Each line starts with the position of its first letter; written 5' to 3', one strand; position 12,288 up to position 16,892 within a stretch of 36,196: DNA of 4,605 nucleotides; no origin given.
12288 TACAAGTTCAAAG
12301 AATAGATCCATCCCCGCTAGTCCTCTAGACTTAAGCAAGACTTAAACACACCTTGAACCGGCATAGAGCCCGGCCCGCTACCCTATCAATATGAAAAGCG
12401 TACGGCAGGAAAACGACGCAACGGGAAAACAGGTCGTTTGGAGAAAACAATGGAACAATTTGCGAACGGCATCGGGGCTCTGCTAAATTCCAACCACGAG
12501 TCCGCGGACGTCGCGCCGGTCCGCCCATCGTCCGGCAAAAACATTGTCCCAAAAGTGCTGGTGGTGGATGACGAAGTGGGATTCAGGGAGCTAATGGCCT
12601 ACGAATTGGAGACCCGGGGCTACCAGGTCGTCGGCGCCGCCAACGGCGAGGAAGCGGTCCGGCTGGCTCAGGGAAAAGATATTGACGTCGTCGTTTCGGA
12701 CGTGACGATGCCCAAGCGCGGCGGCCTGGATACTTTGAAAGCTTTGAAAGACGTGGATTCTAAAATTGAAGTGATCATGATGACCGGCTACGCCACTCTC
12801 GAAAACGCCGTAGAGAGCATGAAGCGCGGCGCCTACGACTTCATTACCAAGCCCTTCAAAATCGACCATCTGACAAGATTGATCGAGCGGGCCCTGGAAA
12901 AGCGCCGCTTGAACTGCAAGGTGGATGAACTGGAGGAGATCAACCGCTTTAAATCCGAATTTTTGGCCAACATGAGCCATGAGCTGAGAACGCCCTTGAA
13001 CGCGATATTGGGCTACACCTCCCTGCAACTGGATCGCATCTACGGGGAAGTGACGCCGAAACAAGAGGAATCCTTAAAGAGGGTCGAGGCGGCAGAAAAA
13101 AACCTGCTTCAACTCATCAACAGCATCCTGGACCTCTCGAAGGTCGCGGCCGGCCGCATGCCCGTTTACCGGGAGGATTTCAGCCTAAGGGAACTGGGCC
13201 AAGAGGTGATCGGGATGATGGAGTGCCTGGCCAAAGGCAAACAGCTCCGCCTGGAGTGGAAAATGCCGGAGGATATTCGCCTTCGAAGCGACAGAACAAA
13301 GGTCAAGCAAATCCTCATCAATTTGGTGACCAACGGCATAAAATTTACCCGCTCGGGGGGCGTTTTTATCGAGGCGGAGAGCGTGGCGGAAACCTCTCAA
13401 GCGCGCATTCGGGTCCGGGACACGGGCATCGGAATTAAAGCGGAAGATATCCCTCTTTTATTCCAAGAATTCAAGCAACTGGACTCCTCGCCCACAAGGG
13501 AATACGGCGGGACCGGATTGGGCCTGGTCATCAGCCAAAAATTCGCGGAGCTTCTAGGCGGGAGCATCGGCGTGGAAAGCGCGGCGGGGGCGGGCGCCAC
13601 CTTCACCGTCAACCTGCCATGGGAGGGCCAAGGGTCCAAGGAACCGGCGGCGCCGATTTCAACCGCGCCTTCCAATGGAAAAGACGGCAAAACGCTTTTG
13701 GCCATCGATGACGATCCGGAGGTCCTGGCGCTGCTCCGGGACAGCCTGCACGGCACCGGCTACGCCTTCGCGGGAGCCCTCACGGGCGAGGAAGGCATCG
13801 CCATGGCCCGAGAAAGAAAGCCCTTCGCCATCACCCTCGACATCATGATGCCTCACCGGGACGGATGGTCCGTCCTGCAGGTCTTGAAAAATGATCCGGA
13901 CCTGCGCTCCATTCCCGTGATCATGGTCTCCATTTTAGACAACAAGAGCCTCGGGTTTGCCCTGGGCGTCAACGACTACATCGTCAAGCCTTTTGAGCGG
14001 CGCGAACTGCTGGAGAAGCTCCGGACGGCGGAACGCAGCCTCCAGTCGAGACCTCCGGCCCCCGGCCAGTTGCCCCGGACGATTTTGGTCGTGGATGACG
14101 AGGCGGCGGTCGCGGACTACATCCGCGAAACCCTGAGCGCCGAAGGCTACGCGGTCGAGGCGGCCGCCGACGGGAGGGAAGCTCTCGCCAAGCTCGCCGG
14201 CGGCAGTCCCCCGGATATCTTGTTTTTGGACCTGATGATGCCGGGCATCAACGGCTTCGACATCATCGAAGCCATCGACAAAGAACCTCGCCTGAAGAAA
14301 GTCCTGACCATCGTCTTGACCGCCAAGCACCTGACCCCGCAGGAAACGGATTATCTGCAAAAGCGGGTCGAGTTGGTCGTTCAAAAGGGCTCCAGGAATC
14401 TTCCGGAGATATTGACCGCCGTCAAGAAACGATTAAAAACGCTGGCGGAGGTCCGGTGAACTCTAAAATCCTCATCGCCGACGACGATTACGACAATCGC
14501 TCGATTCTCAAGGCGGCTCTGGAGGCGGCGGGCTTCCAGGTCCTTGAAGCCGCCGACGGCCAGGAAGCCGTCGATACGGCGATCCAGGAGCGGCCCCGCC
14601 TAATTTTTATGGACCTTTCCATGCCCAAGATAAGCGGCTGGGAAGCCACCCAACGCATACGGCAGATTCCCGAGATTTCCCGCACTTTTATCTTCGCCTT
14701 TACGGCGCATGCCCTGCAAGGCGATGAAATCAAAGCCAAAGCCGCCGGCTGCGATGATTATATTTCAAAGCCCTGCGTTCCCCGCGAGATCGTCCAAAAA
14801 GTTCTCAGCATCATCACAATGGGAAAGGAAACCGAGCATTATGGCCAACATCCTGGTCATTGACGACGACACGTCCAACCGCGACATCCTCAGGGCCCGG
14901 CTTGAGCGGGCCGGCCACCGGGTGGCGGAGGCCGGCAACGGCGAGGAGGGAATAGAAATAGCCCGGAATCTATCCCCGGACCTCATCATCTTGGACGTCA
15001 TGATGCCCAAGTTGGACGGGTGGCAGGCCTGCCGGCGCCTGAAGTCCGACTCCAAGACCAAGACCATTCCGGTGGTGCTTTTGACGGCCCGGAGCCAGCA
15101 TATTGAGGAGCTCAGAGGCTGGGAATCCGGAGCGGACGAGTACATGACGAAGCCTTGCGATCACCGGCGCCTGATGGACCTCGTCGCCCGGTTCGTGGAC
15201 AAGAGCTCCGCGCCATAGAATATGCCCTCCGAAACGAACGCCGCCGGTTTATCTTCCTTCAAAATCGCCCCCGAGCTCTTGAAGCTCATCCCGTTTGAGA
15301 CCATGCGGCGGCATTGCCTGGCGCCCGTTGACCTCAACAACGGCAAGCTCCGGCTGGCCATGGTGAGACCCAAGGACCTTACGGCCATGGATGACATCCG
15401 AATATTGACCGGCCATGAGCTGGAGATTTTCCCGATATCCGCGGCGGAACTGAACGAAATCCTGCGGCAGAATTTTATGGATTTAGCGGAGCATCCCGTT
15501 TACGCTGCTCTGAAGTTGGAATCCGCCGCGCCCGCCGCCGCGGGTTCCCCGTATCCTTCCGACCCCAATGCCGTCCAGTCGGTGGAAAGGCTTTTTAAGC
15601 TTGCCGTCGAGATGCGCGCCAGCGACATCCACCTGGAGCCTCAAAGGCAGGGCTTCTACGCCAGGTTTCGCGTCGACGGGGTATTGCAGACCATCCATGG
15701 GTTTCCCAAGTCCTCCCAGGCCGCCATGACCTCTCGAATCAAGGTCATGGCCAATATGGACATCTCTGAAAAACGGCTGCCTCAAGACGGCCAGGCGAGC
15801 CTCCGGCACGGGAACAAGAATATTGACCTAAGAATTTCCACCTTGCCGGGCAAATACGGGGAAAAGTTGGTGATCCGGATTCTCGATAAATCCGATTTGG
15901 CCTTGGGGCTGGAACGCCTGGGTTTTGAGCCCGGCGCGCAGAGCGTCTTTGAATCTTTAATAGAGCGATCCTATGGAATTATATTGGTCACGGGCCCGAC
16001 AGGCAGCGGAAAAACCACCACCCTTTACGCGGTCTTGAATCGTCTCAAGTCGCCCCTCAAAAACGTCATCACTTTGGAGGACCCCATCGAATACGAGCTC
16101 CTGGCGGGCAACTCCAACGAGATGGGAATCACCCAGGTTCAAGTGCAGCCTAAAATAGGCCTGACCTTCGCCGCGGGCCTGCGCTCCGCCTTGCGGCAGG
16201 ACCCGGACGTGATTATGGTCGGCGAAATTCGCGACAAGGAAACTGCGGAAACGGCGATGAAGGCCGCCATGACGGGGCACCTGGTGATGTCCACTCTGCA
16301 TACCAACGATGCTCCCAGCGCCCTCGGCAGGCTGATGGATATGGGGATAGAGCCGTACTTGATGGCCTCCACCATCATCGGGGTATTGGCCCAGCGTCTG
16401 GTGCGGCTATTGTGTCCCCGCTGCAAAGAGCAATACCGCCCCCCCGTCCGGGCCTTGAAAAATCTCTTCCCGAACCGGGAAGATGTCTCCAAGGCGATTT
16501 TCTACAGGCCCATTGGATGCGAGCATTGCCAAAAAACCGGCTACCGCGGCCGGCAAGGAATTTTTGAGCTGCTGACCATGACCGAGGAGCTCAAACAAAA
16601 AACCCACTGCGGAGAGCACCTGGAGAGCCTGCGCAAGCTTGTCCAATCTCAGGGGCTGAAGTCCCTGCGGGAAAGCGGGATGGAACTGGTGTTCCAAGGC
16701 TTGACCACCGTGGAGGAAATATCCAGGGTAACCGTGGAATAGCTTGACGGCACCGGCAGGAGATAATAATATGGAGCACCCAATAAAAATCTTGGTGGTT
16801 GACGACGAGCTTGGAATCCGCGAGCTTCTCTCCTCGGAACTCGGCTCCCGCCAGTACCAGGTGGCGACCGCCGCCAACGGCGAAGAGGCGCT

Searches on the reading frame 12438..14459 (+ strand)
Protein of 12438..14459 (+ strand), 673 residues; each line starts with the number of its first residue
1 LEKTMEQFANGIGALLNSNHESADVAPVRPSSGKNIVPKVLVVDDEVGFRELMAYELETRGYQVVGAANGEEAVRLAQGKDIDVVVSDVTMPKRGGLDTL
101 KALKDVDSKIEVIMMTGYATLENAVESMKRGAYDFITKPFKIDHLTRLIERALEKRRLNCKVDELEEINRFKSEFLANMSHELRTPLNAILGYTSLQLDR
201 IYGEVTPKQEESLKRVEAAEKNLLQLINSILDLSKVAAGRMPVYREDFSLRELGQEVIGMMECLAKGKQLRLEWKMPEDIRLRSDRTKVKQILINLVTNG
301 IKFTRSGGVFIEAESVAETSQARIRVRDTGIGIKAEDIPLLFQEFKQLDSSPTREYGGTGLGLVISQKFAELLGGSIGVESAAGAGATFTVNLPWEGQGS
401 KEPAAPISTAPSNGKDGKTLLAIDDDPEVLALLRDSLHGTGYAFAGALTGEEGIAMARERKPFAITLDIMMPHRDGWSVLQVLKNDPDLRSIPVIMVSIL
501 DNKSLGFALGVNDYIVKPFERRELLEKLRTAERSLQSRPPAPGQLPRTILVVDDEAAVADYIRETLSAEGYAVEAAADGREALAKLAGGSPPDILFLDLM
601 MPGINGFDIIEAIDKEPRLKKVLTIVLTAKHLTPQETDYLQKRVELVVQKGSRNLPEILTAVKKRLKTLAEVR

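Call 37: search_protein_families(library=pfam, proteins=[window:12438-14459:+], max_evalue=0.00001)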
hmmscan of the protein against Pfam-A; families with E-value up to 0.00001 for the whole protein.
window:12438-14459:+ (673 aa): 3 families
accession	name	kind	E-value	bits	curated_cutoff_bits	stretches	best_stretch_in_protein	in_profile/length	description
PF00072.30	Response_reg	-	3.2e-70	233.8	30.2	3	40-149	1-110/111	Response regulator receiver domain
PF02518.31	HATPase_c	-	3.8e-26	92.1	26.4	1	285-395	2-109/111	Histidine kinase-, DNA gyrase B-, and HSP90-like ATPase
PF00512.31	HisKA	-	4.3e-19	68.8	26.9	1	172-238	2-65/66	His Kinase A (phospho-acceptor) domain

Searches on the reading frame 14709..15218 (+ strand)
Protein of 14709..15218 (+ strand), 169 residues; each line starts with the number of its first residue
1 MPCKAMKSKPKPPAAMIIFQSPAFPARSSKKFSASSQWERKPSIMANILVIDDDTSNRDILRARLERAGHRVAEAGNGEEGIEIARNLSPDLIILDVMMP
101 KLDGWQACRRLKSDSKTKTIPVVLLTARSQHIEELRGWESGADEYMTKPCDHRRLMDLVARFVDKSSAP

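Call 37: search_protein_families(library=pfam, proteins=[window:14709-15218:+], max_evalue=0.00001)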
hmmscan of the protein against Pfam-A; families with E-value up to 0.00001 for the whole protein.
window:14709-15218:+ (169 aa): 1 family
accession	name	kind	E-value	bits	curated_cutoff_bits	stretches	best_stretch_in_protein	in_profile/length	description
PF00072.30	Response_reg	-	1.8e-28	99.3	30.2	1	48-159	1-110/111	Response regulator receiver domain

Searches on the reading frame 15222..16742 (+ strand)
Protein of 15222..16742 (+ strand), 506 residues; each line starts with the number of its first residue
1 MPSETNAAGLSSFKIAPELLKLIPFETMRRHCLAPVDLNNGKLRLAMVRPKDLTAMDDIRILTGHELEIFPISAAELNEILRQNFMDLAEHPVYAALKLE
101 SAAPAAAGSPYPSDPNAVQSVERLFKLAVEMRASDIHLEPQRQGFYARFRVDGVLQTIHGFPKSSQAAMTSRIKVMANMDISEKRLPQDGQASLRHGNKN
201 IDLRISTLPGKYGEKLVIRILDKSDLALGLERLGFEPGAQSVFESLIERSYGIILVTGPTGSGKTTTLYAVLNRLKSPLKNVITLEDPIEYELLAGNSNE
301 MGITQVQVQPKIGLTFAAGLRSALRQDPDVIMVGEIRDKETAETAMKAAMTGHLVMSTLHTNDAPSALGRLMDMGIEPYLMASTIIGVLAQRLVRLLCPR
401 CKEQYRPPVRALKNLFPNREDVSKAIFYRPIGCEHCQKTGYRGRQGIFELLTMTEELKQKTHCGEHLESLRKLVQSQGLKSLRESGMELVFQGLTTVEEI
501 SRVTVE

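Call 37: search_protein_families(library=pfam, proteins=[window:15222-16742:+], max_evalue=0.00001)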
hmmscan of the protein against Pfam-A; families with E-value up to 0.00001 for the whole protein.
window:15222-16742:+ (506 aa): 2 families
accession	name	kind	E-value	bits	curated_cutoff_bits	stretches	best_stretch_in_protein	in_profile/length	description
PF00437.27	T2SSE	-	3.5e-128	427.8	24.9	1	119-502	10-370/370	Type II/IV secretion system protein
PF05157.20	MshEN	-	9.8e-15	54.8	23.1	1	10-87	8-86/90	MshEN domain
